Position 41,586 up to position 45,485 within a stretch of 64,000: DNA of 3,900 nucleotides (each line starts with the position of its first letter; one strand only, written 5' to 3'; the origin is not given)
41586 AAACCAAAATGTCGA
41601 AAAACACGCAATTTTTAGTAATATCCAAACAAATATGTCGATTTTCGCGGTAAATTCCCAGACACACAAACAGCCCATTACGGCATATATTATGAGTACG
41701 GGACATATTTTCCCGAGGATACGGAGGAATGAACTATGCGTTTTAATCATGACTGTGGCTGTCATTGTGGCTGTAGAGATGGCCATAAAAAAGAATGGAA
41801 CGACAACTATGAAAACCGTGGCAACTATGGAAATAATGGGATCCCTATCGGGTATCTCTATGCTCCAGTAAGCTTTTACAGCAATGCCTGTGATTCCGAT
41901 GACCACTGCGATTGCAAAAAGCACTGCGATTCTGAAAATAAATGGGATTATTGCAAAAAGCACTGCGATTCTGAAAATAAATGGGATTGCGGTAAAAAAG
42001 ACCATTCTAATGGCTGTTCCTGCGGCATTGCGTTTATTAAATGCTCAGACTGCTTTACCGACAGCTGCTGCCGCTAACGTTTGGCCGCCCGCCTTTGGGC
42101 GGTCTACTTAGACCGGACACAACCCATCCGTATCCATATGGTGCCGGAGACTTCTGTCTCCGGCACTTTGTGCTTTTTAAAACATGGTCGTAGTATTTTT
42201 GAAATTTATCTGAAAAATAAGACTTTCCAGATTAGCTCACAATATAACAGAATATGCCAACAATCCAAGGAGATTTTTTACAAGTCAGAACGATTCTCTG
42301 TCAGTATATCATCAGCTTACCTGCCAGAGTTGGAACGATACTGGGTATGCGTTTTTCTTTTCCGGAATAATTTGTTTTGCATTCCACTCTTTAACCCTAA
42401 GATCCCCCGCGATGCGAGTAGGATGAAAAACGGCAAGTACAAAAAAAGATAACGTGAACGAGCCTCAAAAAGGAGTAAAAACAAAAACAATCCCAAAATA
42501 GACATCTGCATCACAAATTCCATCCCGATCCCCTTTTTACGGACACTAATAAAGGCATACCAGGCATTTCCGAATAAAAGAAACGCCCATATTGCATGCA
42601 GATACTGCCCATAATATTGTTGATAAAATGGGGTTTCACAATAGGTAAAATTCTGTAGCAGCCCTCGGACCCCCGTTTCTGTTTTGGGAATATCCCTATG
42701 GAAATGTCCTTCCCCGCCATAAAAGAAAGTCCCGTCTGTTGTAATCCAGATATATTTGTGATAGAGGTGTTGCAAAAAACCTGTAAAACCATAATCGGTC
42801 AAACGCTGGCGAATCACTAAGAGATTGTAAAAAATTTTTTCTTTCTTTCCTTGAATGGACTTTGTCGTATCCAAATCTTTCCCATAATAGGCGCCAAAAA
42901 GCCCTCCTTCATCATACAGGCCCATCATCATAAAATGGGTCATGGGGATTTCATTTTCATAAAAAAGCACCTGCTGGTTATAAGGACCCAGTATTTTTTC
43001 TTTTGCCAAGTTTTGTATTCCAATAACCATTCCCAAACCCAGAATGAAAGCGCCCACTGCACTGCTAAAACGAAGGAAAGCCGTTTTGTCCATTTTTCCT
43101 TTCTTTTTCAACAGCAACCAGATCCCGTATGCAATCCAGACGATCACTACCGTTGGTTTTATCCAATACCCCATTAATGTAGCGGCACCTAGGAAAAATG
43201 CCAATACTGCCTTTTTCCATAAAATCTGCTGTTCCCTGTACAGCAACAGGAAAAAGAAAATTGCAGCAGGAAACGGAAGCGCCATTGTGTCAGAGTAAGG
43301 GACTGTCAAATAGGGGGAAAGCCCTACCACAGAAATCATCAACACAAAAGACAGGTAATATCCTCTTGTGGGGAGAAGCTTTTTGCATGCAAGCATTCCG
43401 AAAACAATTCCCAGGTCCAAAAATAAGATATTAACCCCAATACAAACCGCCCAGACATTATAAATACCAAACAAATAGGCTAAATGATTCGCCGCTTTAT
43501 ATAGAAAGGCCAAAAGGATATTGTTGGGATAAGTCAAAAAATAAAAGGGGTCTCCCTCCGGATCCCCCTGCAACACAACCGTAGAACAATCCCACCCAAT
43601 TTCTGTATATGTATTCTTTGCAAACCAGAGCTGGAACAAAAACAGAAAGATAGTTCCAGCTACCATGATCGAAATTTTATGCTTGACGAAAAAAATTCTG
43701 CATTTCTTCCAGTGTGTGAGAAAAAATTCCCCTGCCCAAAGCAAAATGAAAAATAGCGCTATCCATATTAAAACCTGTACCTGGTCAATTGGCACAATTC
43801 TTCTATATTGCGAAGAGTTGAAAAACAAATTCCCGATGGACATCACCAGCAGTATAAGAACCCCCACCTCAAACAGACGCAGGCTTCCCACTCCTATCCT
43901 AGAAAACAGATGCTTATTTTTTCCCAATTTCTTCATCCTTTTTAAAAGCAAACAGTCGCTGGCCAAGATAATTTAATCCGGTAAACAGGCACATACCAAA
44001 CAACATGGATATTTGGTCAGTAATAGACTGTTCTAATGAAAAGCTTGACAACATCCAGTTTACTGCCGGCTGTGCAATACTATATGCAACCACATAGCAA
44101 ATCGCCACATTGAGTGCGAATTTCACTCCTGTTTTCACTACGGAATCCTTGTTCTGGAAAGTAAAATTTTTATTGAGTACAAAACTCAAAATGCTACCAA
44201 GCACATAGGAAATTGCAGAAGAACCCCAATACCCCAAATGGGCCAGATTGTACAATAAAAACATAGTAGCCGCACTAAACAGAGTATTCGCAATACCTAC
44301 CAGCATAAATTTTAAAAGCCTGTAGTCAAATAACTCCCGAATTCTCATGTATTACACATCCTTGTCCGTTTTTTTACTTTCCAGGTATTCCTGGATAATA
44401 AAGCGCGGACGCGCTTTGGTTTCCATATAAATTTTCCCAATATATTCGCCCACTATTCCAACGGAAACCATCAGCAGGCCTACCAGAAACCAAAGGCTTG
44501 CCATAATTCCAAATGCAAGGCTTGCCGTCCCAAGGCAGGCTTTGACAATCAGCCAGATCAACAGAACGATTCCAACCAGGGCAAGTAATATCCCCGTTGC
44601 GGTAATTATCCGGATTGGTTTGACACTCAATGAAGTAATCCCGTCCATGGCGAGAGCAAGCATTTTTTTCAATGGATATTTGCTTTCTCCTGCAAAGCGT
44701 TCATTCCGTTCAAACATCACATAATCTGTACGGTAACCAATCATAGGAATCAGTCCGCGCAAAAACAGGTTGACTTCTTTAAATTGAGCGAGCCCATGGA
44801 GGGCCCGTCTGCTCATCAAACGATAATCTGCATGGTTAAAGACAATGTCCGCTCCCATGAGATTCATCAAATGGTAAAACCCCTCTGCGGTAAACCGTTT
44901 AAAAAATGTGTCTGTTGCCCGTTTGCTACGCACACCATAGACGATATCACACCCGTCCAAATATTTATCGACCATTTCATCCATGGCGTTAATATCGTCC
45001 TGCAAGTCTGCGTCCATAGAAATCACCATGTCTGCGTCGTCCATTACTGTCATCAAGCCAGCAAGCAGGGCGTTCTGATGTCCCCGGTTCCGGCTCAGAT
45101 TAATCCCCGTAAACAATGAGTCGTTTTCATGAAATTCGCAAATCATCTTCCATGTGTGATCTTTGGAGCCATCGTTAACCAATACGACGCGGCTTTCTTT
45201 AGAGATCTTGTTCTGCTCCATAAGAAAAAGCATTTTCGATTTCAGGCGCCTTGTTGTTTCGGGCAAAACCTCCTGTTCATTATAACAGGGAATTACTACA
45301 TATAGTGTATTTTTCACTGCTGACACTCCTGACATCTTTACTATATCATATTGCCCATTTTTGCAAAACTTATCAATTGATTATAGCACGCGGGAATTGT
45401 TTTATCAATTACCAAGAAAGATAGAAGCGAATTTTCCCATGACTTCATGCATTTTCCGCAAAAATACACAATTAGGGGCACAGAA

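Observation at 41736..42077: A Cys/His/Asp-rich 113-aa protein with a recent 39 bp tandem duplication, divergent from an orphan AgrC-like histidine kinase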

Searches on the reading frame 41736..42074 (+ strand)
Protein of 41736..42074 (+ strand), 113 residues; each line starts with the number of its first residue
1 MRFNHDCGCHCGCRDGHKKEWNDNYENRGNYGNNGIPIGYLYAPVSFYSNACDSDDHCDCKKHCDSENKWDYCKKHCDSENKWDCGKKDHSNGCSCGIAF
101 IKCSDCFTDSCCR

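Call 6: search_protein_families(library=pfam, proteins=[window:41736-42074:+], max_evalue=0.1)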
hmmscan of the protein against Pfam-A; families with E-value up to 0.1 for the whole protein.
window:41736-42074:+ (113 aa): 0 families

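Call 7: search_protein_families(library=ncbifam, proteins=[window:41736-42074:+], max_evalue=0.1)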
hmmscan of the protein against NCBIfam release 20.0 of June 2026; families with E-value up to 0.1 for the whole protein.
window:41736-42074:+ (113 aa): 0 families

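Call 8: find_homologous_proteins(query=window:41736-42074:+, max_evalue=0.01)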
Query window:41736-42074:+ (113 aa): 3 proteins with E <= 0.01 among 3 candidates.
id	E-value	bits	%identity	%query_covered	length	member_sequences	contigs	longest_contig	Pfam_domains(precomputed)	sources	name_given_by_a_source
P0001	6.4e-74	265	100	100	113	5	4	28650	-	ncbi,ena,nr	ncbi:MAG TPA: hypothetical protein H9662_06070 [Firmicutes bacterium]|nr:hypothetical protein [Bacil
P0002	3.9e-14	71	44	100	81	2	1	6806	-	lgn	-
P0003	3.4e-13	68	40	98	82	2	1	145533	-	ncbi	-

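Call 10: list_cluster_members(proteins=[P0001, P0002, P0003])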
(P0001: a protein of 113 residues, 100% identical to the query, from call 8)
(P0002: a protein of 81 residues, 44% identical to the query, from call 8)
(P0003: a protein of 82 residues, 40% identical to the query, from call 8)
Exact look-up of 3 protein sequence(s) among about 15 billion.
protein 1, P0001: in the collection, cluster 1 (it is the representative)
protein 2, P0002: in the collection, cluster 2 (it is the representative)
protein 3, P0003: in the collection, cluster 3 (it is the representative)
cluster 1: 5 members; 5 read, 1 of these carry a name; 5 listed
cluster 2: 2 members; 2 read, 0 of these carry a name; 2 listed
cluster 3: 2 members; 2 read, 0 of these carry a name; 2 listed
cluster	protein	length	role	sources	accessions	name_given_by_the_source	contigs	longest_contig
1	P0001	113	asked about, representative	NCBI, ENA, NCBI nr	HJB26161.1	MAG TPA: hypothetical protein H9662_06070 [Firmicutes bacterium] | hypothetical protein [Bacillota bacterium]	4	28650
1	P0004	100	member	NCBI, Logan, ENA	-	-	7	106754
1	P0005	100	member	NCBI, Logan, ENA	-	-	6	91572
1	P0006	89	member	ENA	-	-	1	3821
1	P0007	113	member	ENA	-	-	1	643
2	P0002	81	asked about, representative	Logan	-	-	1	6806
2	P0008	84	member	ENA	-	-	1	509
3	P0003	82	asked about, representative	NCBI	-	-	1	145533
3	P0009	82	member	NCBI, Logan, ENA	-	-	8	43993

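Call 12: find_encoding_contigs(protein=P0003, flank=10000, max_places=4)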
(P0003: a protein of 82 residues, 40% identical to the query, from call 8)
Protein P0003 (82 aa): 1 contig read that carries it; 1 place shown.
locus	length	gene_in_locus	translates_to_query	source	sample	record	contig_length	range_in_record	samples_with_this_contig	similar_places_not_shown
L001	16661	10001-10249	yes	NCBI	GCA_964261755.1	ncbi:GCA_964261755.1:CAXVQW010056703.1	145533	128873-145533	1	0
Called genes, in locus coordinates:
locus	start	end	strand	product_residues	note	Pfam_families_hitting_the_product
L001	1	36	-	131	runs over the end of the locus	PF01325:Fe_dep_repress, PF02742:Fe_dep_repr_C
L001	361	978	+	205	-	PF12464:Mac, PF00132:Hexapep, PF14602:Hexapep_2 (weak)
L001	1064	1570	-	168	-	PF12822:ECF_trnsprt, PF09512:ThiW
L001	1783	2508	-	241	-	PF13350:Y_phosphatase3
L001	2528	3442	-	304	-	PF01544:CorA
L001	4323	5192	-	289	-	PF00009:GTP_EFTU (faint), PF02421:FeoB_N (weak), PF00350:Dynamin_N (faint), PF01926:MMR_HSR1, PF18128:HydF_dimer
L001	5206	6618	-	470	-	PF04055:Radical_SAM, PF06968:BATS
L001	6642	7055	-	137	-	-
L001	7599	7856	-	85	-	PF21699:TM1266-like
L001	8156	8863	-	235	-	PF02518:HATPase_c (weak)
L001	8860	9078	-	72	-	-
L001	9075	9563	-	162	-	-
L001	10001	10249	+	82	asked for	-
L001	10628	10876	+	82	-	-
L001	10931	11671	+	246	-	-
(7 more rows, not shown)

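Call 13: find_encoding_contigs(protein=P0002, flank=10000, max_places=4)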
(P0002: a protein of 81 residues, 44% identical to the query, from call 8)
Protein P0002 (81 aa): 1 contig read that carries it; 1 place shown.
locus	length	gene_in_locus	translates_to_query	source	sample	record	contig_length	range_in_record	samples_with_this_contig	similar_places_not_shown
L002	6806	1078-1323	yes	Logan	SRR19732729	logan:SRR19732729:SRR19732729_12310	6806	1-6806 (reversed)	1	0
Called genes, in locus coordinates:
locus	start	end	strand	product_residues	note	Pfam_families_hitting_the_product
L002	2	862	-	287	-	?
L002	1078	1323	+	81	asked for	-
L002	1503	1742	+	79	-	-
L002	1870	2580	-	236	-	PF00756:Esterase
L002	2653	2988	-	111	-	PF00190:Cupin_1 (weak), PF07883:Cupin_2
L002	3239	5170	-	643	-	PF00664:ABC_membrane, PF00005:ABC_tran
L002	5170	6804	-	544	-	?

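Call 19: search_protein_families(library=pfam, proteins=[P0002, P0003], max_evalue=1)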
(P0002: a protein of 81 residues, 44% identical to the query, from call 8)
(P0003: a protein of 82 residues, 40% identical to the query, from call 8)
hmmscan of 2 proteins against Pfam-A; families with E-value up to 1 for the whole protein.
P0002 (81 aa): 0 families

P0003 (82 aa): 0 families
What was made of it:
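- Closest known: CsfB/Gin, a small Zn-binding anti-sigma factor of sporulation. Different: No Pfam match was found here (calls 6, 19).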

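Call 23: find_related_loci(query=A1, collection=genome_contigs, flank=10000)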
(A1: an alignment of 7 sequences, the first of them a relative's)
Query A1 (113 aa) in genome_contigs; peptide patterns used: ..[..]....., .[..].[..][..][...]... (x = any residue, [..] = any of these).
55 stretches matched a pattern; 1 encode a relative of the query (tblastn E <= 1e-3); 1 distinct loci.
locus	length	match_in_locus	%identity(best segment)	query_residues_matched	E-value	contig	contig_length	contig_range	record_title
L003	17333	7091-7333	44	1-111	1e-12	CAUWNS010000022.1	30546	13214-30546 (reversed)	MAG: uncultured Clostridia bacterium isolate ERS329816__bin145 genome assembly, contig: ERS329816_NODE_1568_length_30546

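Call 28: search_protein_representatives(alignment_id=A1)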
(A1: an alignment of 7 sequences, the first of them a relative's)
Query: 7 sequences, 84 profile positions. Proteins with E-value up to 0.001 (for the whole library): 3; up to 1e-10: 2; up to 1e-30: 2. The best 3 are listed.
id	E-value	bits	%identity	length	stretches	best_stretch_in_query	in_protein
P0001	2.8e-40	153.2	-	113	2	1-62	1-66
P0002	7.1e-39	148.7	-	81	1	1-84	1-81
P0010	5.9e-08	49.6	-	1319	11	25-69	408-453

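Call 63: predict_structure(alignment_id=A1)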
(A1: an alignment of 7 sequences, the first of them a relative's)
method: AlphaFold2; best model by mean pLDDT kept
length: 113 residues; sequences in the alignment: 7
mean_pLDDT: 32.2   pTM: 0.14
mean pLDDT of the five models: 32.2, 30.3, 28.6, 28.3, 26.0
residues with pLDDT >= 90: 0; 70-90: 0; 50-70: 0; < 50: 113
segments of 3 or more residues with pLDDT < 50: 1-113
pLDDT, mean of each block of 10 residues (from residue 1): 25 28 32 30 31 35 41 41 35 28 29 26
secondary structure, 60 per line:
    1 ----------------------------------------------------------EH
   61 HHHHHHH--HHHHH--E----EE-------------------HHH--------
elements in order: H60-67 H70-74
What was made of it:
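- AlphaFold is uninformative, with pLDDT 32 (call 63).
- Tried and rejected: AlphaFold2 on the 7-sequence alignment gave pLDDT 32 and pTM 0.14, so no fold search was attempted (call 63).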

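Call 65: find_encoding_contigs(protein=P0005, flank=4000, max_places=3)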
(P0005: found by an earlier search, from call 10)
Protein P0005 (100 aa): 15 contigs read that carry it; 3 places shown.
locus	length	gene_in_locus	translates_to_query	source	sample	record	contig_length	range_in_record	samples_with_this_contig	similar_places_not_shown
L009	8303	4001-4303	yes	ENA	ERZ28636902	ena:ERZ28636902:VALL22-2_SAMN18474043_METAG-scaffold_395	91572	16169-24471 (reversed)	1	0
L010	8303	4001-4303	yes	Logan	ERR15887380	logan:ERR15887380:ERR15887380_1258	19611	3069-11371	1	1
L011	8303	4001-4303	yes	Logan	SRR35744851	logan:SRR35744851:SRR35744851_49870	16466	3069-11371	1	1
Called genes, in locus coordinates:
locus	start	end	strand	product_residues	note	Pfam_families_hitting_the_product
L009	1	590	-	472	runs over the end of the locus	PF04055:Radical_SAM, PF06968:BATS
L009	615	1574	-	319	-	PF04055:Radical_SAM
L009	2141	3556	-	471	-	PF02518:HATPase_c (weak)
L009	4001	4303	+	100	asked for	-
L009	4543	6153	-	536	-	PF27792:CHIM_prot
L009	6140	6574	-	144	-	PF04138:GtrA_DPMS_TM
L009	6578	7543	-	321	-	PF00535:Glycos_transf_2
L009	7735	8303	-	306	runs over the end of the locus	PF00512:HisKA, PF02518:HATPase_c, PF14501:HATPase_c_5 (weak)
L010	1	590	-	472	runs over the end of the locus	PF04055:Radical_SAM, PF06968:BATS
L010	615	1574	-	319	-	PF04055:Radical_SAM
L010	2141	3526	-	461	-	PF02518:HATPase_c (weak)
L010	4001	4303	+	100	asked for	-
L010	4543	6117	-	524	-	PF27792:CHIM_prot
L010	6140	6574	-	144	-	PF04138:GtrA_DPMS_TM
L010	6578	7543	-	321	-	PF00535:Glycos_transf_2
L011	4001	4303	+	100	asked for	-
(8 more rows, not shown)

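Call 66: find_encoding_contigs(protein=P0004, flank=4000, max_places=2)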
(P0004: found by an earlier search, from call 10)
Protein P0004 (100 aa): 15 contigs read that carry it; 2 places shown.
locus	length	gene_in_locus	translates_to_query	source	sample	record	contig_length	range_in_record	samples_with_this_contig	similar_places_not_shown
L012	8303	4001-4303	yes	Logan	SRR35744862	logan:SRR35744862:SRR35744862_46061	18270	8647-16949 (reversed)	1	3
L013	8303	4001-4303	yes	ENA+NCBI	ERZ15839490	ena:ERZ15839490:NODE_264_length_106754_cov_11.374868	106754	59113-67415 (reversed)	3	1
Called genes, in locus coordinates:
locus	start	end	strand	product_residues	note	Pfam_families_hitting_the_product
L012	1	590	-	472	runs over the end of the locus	PF04055:Radical_SAM, PF06968:BATS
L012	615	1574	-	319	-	PF04055:Radical_SAM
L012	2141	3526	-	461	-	PF02518:HATPase_c (weak)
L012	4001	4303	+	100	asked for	-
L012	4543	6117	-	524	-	PF27792:CHIM_prot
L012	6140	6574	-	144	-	PF04138:GtrA_DPMS_TM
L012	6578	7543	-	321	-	PF00535:Glycos_transf_2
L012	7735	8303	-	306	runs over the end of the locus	PF00512:HisKA, PF02518:HATPase_c, PF14501:HATPase_c_5 (weak)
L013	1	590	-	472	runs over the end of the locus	PF04055:Radical_SAM, PF06968:BATS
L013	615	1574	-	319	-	PF04055:Radical_SAM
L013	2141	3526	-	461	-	PF02518:HATPase_c (weak)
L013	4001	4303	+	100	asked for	-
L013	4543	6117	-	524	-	PF27792:CHIM_prot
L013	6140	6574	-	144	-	PF04138:GtrA_DPMS_TM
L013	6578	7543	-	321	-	PF00535:Glycos_transf_2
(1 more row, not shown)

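Call 72: find_related_loci(query=A5, collection=metagenome_contigs, flank=3000)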
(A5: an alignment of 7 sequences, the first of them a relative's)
Query A5 (113 aa) in metagenome_contigs; peptide patterns used: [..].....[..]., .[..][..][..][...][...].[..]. (x = any residue, [..] = any of these).
178 stretches matched a pattern; 2 encode a relative of the query (tblastn E <= 1e-3); 2 distinct loci.
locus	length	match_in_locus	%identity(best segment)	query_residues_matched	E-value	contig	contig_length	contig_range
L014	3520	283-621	100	1-113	6e-73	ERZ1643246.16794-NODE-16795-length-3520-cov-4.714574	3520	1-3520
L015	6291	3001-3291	34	8-111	1e-9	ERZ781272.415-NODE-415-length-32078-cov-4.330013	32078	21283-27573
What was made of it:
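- Tried and rejected: The genome_contigs and metagenome_contigs scans added only L003, L014 and L015 (calls 23, 72).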

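Call 76: search_solved_structures(query=A5, max_evalue=10)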
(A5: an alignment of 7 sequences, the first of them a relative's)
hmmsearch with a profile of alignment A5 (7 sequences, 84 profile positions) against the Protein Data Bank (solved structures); distinct sequences matched with E-value up to 10: 0.

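Call 77: search_protein_families(library=phrogs, proteins=[window:41736-42074:+, P0003], max_evalue=1)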
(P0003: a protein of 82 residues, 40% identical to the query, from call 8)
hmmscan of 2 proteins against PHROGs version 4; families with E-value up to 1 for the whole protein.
window:41736-42074:+ (113 aa): 0 families

P0003 (82 aa): 0 families

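Call 78: search_protein_families(library=ncbifam, proteins=[P0003, P0002], max_evalue=1)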
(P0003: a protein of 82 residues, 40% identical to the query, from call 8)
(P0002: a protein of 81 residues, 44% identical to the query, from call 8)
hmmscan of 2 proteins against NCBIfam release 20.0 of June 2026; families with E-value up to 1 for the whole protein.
P0003 (82 aa): 0 families

P0002 (81 aa): 0 families
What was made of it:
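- On RiPP or pheromone precursor: NCBIfam, which includes many RiPP precursor models, gives no hit (calls 7, 78).
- Closest known: Cysteine-rich spore outer-layer proteins. Different: There is no detectable sequence or profile similarity (calls 6, 7, 19, 76, 78).
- There is no sequence or structural similarity to any known coat or exosporium family (calls 6, 7, 19, 76, 78). There is no match to the Gin family or any other regulator family (calls 6, 7, 19, 78). No RiPP precursor model matches (calls 7, 78).
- Tried and rejected: Pfam, NCBIfam and PHROGs scans, and a PDB profile search, of the protein and its orthologues found nothing (calls 6, 7, 19, 76-78).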

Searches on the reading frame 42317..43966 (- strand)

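Call 6: search_protein_families(library=pfam, proteins=[window:42317-43966:-], max_evalue=0.1)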
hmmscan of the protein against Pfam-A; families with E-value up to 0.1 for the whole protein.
window:42317-43966:- (549 aa): 0 families

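Call 7: search_protein_families(library=ncbifam, proteins=[window:42317-43966:-], max_evalue=0.1)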
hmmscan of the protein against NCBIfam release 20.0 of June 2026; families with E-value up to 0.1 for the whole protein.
window:42317-43966:- (549 aa): 1 family
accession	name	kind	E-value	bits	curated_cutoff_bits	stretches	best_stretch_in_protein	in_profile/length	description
TIGR03766.2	TIGR03766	equivalog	2.8e-50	171.7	500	1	65-519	49-489/496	TIGR03766 family XrtG-associated glycosyltransferase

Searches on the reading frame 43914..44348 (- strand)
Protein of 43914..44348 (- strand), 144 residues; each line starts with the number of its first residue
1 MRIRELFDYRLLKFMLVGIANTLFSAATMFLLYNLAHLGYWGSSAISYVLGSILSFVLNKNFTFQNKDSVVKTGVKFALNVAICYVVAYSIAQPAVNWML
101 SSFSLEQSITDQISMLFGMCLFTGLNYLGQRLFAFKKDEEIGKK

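Call 6: search_protein_families(library=pfam, proteins=[window:43914-44348:-], max_evalue=0.1)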
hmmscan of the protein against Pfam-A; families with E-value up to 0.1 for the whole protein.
window:43914-44348:- (144 aa): 2 families
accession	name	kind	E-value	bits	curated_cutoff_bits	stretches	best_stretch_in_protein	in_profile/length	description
PF04138.20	GtrA_DPMS_TM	-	3e-22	79.4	26.1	1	13-135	1-117/117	GtrA/DPMS, transmembrane domain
PF14342.11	DUF4396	-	0.0051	17.6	27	1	27-111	22-110/141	Domain of unknown function (DUF4396)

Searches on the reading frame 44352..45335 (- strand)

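Call 6: search_protein_families(library=pfam, proteins=[window:44352-45335:-], max_evalue=0.1)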
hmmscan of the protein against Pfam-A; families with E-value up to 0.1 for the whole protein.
window:44352-45335:- (327 aa): 1 family
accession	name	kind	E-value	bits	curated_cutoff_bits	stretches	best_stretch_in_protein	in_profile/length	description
PF00535.33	Glycos_transf_2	-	5.6e-25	88.6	23.3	1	13-179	2-164/168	Glycosyl transferase family 2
